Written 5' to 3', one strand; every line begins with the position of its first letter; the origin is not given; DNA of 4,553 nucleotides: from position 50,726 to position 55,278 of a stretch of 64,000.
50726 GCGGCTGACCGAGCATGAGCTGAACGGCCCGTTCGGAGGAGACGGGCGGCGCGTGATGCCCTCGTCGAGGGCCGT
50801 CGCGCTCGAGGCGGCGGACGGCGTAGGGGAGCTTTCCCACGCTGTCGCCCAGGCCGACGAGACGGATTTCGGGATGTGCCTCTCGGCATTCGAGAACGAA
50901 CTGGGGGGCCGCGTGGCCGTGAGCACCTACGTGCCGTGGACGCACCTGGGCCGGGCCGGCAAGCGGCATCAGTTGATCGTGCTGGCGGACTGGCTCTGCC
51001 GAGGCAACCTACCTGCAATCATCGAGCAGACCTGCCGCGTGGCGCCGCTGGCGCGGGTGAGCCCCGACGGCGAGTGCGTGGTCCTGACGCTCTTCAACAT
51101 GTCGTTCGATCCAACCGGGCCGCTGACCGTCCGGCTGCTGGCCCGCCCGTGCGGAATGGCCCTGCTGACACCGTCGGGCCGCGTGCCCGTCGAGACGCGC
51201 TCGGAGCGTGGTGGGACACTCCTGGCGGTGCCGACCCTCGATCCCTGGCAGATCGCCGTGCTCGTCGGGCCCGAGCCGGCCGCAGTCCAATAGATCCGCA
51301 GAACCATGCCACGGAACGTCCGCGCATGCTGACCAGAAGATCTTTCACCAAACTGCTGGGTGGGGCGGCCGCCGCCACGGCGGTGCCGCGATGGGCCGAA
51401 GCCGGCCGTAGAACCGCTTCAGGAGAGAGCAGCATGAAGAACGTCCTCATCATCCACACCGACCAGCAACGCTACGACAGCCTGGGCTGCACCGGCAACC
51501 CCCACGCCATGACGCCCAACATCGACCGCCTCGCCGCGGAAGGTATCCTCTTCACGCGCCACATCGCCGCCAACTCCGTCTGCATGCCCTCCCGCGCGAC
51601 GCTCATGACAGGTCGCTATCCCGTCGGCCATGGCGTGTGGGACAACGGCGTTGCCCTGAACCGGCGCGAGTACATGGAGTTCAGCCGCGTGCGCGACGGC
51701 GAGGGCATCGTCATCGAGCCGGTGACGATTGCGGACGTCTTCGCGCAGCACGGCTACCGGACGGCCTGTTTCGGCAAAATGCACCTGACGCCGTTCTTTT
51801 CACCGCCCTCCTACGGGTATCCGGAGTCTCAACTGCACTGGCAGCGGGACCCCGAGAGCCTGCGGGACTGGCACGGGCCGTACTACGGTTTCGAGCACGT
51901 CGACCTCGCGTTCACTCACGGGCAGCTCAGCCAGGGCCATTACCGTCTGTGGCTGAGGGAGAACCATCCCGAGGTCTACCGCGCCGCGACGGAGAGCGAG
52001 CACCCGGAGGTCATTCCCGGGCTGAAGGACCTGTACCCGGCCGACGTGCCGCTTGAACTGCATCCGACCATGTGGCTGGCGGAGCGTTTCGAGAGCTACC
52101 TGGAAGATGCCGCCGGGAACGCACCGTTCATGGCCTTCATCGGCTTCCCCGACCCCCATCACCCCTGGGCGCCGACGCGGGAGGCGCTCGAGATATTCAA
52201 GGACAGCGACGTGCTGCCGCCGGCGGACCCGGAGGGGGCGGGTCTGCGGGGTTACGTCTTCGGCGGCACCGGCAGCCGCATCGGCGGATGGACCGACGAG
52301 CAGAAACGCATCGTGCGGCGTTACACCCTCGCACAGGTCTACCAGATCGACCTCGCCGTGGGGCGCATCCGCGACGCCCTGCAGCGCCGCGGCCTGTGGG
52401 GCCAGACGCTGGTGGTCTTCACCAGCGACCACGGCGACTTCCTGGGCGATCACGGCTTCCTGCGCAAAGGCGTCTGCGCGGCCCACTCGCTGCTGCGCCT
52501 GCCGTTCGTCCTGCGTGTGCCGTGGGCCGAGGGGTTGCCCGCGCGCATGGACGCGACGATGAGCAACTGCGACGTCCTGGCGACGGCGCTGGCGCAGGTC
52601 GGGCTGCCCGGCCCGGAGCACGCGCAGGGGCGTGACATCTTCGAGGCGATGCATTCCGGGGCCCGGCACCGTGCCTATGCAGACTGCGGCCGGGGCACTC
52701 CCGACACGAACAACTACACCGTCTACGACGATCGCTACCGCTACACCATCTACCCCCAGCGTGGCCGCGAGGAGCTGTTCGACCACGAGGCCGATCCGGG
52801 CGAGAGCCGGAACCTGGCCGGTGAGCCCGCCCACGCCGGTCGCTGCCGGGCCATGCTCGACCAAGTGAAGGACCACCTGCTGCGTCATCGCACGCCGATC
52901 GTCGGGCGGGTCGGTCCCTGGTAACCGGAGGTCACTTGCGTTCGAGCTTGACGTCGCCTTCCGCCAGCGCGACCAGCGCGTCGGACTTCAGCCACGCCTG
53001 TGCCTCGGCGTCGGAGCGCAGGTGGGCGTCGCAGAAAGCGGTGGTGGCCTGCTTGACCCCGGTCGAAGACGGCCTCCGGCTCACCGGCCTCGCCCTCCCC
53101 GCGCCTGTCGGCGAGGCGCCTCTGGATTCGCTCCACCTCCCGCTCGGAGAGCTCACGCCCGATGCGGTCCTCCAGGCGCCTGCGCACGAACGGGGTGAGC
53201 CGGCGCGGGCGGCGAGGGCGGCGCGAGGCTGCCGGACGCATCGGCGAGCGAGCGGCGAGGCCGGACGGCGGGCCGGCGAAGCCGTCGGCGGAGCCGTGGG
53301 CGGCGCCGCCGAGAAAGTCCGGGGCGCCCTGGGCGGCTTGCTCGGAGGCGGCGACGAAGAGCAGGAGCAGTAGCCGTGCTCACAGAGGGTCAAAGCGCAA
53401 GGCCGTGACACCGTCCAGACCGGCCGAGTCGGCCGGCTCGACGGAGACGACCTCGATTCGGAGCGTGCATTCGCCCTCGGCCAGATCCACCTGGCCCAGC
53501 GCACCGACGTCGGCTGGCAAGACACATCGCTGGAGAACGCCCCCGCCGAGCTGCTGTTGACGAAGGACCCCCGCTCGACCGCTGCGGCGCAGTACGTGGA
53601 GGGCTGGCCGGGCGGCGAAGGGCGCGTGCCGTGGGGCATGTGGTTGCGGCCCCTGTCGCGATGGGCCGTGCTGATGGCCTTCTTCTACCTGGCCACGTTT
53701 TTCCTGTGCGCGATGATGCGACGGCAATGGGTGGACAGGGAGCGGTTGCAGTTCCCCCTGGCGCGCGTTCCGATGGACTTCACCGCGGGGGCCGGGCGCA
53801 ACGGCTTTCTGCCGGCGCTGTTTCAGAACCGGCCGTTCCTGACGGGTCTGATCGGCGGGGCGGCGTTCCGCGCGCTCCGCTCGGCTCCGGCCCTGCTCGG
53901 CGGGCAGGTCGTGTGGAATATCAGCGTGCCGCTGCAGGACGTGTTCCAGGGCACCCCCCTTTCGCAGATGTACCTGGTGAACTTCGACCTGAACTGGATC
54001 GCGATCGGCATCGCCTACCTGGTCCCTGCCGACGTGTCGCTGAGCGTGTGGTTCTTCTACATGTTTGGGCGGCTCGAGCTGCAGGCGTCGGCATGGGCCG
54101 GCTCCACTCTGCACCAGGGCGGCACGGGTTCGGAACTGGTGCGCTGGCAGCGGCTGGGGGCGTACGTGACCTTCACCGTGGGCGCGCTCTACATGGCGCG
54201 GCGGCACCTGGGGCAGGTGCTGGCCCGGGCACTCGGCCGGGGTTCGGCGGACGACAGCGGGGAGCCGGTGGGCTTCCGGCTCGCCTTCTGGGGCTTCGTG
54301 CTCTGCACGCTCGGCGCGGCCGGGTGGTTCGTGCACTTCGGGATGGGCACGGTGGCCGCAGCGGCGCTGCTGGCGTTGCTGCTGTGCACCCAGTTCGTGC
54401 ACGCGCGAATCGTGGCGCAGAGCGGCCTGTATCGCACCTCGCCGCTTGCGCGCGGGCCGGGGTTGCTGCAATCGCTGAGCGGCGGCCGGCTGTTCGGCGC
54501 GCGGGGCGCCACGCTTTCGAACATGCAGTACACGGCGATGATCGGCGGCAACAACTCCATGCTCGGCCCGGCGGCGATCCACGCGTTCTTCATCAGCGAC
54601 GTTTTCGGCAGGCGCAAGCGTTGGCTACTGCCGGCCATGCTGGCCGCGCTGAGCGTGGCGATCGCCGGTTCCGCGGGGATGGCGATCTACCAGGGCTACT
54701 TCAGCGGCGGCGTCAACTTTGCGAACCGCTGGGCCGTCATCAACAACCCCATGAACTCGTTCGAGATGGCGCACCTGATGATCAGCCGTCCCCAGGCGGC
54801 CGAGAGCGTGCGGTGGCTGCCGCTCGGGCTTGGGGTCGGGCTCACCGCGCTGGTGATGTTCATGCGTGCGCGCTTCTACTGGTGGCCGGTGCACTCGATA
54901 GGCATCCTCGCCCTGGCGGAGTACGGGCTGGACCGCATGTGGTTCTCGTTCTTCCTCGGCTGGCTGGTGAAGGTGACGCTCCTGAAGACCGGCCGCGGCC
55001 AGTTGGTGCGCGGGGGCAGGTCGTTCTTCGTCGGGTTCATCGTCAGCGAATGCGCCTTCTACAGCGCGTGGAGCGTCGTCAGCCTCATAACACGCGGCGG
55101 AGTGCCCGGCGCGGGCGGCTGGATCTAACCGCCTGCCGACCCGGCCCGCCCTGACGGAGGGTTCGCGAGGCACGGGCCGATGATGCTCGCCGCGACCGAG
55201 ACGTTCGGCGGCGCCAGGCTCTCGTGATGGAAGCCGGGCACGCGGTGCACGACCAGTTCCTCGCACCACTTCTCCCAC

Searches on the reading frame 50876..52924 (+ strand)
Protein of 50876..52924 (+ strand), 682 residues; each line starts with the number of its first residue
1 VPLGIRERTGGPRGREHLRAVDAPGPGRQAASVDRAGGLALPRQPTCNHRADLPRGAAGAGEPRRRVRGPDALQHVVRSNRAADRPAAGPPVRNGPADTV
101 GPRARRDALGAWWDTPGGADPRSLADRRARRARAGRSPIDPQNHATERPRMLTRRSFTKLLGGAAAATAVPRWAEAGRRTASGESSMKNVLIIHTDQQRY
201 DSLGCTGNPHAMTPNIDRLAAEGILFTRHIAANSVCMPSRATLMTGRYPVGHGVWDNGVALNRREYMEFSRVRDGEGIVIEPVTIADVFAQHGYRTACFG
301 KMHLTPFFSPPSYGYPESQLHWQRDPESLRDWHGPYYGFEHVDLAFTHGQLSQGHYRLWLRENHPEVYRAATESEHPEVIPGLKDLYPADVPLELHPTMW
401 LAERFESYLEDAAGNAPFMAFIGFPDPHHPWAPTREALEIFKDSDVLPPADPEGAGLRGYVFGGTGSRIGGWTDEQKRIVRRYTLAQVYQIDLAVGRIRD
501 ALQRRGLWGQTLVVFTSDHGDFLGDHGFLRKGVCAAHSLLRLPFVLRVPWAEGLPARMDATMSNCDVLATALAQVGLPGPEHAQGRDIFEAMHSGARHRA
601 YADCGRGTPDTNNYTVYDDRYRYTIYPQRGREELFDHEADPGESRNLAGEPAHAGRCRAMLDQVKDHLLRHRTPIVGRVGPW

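Call 9: search_protein_families(library=pfam, proteins=[window:50876-52924:+], max_evalue=0.001)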
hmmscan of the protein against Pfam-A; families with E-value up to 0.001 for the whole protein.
window:50876-52924:+ (682 aa): 3 families
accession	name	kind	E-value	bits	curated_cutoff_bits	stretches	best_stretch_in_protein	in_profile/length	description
PF00884.28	Sulfatase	-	2.6e-40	139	25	1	188-576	1-300/301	Sulfatase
PF01663.27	Phosphodiest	-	1.7e-17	64.5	23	2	190-334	1-132/342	Type I phosphodiesterase / nucleotide pyrophosphatase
PF16347.10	SGSH_C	-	2e-07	31.8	29.3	1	524-664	1-148/154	N-sulphoglucosamine sulphohydrolase, C-terminal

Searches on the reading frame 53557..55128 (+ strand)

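Call 9: search_protein_families(library=pfam, proteins=[window:53557-55128:+], max_evalue=0.001)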
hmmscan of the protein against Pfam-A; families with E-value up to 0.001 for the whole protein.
window:53557-55128:+ (523 aa): 2 families
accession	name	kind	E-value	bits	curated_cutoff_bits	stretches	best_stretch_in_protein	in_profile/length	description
PF20581.3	DUF6785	-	1.4e-78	265.1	25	1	8-383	125-497/498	Family of unknown function (DUF6785)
PF20580.3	DUF6784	-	1.2e-19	70.8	26.4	1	423-512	4-93/101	Domain of unknown function (DUF6784)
